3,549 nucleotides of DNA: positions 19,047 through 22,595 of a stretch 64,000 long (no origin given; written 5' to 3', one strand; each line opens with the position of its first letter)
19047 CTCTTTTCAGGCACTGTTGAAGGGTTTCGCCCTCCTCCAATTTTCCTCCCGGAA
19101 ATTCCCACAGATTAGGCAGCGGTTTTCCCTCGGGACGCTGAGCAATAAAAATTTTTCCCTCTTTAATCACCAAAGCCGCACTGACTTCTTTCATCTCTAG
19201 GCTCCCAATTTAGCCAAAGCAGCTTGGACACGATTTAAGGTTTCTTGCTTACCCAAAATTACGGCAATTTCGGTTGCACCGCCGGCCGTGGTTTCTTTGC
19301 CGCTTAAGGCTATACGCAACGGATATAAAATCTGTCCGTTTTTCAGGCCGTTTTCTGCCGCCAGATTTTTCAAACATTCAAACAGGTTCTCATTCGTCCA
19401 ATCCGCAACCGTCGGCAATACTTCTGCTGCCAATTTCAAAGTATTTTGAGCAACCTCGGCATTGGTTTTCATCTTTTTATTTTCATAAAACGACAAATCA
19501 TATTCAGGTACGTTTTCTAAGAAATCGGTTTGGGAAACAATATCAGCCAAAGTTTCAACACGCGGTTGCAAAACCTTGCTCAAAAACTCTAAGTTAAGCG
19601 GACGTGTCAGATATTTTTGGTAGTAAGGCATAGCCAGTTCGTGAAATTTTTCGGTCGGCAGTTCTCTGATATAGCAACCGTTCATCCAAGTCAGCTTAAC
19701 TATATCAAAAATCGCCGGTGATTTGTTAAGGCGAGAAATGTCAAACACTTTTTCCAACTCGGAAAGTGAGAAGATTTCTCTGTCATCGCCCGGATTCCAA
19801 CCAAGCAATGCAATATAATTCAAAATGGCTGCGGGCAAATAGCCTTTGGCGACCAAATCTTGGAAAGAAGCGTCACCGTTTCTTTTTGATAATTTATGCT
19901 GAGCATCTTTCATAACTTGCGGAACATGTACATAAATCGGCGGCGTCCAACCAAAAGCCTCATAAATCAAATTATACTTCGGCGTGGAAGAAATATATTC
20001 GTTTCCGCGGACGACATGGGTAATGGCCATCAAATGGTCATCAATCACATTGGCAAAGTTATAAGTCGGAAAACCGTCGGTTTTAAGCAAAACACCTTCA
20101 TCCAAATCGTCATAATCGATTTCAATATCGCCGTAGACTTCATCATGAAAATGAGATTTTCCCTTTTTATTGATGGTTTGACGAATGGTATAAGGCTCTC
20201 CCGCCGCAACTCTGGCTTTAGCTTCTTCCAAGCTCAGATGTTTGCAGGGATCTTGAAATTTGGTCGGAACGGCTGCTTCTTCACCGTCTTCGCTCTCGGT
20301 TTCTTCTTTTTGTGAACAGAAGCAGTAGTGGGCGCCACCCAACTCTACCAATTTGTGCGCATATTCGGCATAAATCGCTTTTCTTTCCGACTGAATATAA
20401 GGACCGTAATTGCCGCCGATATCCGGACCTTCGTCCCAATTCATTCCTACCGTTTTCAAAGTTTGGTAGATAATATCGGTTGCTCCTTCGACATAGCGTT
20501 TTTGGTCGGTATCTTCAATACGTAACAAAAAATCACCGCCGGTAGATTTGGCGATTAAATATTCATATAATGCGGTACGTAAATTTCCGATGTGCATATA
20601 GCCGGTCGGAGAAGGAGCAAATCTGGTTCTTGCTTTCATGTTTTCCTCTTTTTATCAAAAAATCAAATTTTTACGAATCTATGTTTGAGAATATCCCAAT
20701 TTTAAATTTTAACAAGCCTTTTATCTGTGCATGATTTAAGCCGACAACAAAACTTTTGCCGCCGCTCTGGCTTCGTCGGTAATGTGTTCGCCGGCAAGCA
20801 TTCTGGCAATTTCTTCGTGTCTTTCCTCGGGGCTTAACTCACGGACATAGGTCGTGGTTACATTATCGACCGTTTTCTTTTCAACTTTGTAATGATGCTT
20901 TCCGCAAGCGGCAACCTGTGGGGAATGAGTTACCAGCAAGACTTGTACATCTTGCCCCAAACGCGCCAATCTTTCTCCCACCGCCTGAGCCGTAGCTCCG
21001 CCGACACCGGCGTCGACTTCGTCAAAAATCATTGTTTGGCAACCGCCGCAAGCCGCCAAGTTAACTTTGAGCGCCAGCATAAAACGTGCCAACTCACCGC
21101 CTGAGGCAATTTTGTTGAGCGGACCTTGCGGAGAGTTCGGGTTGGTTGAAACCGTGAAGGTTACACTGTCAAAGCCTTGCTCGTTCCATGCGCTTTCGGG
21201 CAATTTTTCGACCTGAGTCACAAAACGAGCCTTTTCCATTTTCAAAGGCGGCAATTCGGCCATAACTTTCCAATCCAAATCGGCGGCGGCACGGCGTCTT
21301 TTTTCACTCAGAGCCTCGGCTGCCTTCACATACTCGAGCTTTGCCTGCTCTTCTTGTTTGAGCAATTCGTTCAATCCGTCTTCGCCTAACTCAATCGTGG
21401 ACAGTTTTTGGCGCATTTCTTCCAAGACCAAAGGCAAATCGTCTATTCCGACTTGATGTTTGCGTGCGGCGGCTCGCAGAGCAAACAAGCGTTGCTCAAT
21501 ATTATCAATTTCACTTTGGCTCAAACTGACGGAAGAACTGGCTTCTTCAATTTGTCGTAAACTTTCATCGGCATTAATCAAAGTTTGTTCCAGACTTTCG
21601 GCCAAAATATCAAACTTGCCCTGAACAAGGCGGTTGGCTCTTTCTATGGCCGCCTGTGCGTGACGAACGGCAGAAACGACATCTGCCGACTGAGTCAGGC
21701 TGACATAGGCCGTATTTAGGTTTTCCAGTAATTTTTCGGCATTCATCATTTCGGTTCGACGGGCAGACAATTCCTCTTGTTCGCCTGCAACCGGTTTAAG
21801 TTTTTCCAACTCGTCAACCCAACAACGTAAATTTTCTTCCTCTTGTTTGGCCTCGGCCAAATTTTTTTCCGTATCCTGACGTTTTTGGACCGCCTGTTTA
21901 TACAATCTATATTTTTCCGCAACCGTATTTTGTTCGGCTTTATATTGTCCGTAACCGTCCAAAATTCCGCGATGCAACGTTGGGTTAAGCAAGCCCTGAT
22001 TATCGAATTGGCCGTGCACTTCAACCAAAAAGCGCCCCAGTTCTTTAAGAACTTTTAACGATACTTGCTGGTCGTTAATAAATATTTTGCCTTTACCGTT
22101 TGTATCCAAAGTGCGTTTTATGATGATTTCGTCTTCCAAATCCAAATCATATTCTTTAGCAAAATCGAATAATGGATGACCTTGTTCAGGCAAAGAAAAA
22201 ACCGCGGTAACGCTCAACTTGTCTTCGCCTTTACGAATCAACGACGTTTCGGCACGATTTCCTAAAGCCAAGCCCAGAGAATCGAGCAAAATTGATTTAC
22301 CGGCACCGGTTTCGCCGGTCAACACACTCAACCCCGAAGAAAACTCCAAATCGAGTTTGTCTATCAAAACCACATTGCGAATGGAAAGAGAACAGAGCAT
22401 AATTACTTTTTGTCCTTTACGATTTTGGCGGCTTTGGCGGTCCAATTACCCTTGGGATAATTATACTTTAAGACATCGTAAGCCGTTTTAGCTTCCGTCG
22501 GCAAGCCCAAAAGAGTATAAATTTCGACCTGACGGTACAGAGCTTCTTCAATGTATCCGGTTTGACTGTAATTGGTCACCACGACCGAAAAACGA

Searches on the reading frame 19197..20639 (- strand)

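Call 52: search_protein_families(library=pfam, proteins=[window:19197-20639:-], max_evalue=0.00001)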
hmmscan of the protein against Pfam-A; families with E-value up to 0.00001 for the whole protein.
window:19197-20639:- (480 aa): 2 families
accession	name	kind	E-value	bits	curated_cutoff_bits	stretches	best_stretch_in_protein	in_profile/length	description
PF00749.27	tRNA-synt_1c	-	5.7e-94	315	23.4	1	3-318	2-314/314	tRNA synthetases class I (E and Q), catalytic domain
PF19269.4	Anticodon_2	-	3.1e-39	135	23.6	1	331-475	1-141/141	Anticodon binding domain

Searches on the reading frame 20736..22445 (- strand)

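Call 52: search_protein_families(library=pfam, proteins=[window:20736-22445:-], max_evalue=0.00001)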
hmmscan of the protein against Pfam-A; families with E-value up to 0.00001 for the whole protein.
window:20736-22445:- (569 aa): 3 families
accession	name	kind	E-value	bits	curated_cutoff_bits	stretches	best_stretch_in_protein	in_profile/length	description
PF02463.25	SMC_N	-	9.7e-18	64.8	40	1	28-523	13-213/220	RecF/RecN/SMC N terminal domain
PF13476.12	AAA_23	-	1.5e-13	52.3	27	1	19-217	1-190/201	AAA domain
PF13175.12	AAA_15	-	2e-07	31.4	32.1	1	16-316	1-256/374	AAA ATPase domain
